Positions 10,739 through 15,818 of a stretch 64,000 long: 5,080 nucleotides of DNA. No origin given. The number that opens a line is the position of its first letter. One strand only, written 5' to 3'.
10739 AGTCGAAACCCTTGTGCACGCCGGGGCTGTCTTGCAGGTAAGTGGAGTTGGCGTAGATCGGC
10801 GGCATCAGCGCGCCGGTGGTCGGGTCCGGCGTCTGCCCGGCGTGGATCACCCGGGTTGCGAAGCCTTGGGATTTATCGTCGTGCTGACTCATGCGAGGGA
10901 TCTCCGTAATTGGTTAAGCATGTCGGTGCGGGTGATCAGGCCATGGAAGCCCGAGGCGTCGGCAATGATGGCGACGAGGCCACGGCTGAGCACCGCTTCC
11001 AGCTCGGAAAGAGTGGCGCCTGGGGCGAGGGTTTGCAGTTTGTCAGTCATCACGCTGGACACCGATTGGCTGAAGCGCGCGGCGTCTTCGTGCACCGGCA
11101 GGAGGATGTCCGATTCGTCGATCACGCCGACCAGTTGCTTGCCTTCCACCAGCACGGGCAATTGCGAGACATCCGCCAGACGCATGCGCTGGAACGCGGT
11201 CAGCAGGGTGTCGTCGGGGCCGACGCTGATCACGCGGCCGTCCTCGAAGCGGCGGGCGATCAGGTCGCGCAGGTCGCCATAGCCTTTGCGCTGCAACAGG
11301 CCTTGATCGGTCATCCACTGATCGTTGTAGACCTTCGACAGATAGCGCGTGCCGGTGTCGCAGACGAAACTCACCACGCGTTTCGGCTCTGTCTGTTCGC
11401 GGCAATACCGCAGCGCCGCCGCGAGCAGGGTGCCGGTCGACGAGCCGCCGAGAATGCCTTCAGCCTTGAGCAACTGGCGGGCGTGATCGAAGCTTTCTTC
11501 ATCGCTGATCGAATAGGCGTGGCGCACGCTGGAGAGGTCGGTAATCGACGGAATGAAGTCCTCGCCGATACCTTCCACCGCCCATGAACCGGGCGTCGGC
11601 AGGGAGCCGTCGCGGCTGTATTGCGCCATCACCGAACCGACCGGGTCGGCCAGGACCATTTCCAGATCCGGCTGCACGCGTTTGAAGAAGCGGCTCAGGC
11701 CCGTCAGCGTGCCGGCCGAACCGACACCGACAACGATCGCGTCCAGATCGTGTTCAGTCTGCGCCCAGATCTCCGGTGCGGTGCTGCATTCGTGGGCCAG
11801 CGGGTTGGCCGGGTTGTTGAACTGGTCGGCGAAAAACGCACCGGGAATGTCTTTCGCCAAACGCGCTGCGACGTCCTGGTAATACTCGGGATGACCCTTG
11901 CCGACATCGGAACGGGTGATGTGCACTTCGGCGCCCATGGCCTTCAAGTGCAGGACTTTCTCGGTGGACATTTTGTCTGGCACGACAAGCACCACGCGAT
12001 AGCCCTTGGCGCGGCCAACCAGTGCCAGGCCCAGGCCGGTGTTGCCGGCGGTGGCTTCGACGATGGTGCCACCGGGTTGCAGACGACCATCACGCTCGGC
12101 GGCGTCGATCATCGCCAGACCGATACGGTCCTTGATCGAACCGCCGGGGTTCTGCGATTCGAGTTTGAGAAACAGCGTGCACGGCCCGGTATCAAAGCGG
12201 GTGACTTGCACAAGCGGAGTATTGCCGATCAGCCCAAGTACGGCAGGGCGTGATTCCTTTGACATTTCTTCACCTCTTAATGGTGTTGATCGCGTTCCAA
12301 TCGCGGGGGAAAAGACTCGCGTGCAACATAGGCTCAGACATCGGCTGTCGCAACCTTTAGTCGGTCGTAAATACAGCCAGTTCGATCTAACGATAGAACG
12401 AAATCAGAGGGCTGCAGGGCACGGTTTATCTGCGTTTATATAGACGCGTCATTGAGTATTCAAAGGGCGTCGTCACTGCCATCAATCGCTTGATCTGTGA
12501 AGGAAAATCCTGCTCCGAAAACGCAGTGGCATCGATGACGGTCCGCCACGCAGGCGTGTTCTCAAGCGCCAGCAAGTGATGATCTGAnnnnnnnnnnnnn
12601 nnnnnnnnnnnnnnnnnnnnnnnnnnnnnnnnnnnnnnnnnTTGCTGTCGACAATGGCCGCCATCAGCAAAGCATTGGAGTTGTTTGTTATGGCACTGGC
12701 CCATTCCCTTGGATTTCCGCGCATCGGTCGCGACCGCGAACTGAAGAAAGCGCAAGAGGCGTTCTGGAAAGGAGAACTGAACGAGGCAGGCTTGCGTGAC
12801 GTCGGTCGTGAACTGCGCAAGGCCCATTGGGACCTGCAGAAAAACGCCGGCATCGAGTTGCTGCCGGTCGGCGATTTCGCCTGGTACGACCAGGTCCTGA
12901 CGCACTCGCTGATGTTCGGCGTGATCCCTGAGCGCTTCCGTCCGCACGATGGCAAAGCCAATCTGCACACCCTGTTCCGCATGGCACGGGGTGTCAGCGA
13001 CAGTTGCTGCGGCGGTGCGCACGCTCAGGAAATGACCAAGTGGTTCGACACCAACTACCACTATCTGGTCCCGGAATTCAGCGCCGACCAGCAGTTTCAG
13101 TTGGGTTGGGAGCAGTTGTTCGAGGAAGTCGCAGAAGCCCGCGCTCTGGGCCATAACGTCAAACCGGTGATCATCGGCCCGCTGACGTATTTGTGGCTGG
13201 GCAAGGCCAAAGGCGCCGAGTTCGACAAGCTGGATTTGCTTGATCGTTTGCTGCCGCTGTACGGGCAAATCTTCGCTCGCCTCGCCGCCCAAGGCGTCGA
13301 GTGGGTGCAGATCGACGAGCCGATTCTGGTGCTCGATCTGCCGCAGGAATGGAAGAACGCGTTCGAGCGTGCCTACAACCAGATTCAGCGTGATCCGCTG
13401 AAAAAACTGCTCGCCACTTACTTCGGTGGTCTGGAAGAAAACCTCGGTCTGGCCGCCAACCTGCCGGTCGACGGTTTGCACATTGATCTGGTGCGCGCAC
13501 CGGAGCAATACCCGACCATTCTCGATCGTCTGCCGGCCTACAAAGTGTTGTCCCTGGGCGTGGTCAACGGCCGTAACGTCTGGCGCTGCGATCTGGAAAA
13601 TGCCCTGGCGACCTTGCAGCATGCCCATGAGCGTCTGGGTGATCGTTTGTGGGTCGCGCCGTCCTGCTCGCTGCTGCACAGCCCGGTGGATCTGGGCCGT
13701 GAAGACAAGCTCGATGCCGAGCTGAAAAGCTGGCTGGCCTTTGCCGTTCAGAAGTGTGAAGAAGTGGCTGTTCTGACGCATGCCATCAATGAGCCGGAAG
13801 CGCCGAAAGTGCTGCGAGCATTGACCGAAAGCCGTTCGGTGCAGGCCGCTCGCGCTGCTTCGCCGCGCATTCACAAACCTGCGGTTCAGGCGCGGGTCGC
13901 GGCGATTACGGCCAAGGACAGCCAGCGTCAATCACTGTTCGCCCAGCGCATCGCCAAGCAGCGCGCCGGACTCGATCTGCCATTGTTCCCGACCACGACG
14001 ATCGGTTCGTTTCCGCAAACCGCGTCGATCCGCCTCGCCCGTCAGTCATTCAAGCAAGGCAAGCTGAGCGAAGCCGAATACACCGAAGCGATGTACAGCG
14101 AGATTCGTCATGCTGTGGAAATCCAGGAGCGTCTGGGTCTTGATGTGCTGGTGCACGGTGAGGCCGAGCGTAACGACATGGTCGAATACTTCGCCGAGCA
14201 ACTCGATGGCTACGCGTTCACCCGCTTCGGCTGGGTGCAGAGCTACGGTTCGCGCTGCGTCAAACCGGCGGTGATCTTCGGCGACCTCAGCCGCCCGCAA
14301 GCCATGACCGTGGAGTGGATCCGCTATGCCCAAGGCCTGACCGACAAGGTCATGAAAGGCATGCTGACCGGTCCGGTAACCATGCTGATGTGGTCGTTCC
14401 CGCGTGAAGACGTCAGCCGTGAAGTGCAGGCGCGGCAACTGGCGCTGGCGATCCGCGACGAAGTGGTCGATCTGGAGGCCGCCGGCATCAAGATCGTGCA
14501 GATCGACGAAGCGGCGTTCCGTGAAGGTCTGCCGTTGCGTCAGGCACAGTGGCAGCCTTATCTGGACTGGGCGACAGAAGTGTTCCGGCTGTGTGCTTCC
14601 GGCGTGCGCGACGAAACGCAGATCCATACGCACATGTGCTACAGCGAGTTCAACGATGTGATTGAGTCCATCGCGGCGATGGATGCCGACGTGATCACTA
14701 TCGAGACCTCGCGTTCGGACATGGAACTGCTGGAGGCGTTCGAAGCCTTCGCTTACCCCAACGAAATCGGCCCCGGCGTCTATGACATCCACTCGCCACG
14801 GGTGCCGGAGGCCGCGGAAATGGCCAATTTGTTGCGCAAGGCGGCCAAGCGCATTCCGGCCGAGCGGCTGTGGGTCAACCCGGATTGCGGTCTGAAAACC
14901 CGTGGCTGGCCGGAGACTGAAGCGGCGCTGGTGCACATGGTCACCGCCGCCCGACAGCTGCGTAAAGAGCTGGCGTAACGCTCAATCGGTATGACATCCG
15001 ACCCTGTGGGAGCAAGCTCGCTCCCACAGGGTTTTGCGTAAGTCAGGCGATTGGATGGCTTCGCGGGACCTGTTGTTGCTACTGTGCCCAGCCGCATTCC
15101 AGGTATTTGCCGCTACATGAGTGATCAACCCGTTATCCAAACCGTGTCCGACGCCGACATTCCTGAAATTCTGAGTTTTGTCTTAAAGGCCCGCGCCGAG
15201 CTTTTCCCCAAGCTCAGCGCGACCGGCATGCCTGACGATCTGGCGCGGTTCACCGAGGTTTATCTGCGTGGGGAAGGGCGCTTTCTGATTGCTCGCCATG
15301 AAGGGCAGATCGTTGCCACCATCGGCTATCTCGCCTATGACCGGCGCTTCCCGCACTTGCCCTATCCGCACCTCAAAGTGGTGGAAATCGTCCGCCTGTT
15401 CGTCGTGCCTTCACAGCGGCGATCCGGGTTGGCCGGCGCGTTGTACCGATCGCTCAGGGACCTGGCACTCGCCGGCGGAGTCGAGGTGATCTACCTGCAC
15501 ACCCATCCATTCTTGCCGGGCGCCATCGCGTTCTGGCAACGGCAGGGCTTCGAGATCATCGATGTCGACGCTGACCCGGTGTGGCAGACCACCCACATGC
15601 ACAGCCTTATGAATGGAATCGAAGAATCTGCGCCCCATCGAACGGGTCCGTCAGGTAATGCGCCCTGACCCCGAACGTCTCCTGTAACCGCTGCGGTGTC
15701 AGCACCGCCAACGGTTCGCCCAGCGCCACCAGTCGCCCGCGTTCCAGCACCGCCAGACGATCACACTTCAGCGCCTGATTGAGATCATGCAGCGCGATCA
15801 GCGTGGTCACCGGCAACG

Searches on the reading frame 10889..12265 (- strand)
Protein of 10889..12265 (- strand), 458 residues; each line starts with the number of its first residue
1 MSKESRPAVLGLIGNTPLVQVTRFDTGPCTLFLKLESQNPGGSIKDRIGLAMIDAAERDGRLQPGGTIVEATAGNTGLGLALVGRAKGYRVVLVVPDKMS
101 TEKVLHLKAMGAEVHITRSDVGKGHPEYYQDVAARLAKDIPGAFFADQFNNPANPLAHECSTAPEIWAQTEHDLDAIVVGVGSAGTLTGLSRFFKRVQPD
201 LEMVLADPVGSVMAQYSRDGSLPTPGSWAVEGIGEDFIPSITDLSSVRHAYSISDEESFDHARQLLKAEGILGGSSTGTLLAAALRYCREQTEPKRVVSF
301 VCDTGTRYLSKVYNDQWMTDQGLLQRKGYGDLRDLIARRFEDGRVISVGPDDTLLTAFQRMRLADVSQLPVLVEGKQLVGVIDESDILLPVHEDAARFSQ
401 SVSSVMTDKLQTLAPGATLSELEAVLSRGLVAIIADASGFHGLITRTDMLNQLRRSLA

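Call 24: search_protein_families(library=pfam, proteins=[window:10889-12265:-], max_evalue=1e-8)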
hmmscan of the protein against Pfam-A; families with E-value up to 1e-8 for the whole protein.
window:10889-12265:- (458 aa): 2 families
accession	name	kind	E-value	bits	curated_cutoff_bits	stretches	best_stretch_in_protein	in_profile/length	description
PF00291.31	PALP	-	2.8e-73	247.3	35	1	11-303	3-295/295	Pyridoxal-phosphate dependent enzyme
PF00571.33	CBS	-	3.6e-16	59.7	24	0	344-388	8-52/57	CBS domain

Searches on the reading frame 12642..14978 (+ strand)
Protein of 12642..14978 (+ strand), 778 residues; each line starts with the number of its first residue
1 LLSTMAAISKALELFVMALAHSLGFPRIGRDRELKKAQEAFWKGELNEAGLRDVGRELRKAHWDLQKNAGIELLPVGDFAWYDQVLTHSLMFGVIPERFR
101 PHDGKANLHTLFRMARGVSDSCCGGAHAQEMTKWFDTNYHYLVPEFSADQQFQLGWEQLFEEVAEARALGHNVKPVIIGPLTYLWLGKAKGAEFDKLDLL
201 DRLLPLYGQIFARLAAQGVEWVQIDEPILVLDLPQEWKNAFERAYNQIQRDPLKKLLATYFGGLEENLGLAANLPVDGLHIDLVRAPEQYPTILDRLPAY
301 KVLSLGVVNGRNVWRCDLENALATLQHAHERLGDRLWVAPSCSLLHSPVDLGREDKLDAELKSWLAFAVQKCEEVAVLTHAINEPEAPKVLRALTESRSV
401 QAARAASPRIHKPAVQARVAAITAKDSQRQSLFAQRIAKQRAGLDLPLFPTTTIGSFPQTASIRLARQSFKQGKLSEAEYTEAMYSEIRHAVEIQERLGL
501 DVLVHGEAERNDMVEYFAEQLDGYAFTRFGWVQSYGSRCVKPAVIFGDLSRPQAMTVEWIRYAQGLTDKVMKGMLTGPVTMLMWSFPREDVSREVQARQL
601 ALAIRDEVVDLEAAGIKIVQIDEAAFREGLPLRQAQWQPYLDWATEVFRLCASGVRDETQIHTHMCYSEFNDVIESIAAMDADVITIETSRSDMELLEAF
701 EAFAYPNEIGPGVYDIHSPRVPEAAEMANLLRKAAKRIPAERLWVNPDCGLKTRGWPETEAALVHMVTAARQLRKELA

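Call 23: search_protein_families(library=pfam, proteins=[window:12642-14978:+], max_evalue=0.00001)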
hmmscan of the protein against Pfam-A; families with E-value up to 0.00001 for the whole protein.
window:12642-14978:+ (778 aa): 2 families
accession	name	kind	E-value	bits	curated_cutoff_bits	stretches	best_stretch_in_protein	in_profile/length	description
PF01717.24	Meth_synt_2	-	8.5e-159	528.5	21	1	449-771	1-323/324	Cobalamin-independent synthase, Catalytic domain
PF08267.18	Meth_synt_1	-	3.5e-129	431.2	27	1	20-331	2-311/313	Cobalamin-independent synthase, N-terminal domain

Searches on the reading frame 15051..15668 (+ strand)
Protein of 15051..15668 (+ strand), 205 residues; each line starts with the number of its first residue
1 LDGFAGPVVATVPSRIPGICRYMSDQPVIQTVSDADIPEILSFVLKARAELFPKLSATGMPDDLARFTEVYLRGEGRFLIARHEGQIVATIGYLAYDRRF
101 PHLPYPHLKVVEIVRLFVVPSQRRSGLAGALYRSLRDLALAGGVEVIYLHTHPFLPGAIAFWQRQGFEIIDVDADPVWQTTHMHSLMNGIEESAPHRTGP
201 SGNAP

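Call 23: search_protein_families(library=pfam, proteins=[window:15051-15668:+], max_evalue=0.00001)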
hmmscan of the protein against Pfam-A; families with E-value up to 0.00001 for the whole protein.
window:15051-15668:+ (205 aa): 2 families
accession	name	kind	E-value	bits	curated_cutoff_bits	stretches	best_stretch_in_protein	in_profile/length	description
PF00583.31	Acetyltransf_1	-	2.6e-15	57.2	20.7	1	58-167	18-116/116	Acetyltransferase (GNAT) family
PF13508.13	Acetyltransf_7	-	3.3e-09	37.4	27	1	75-168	2-83/84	Acetyltransferase (GNAT) domain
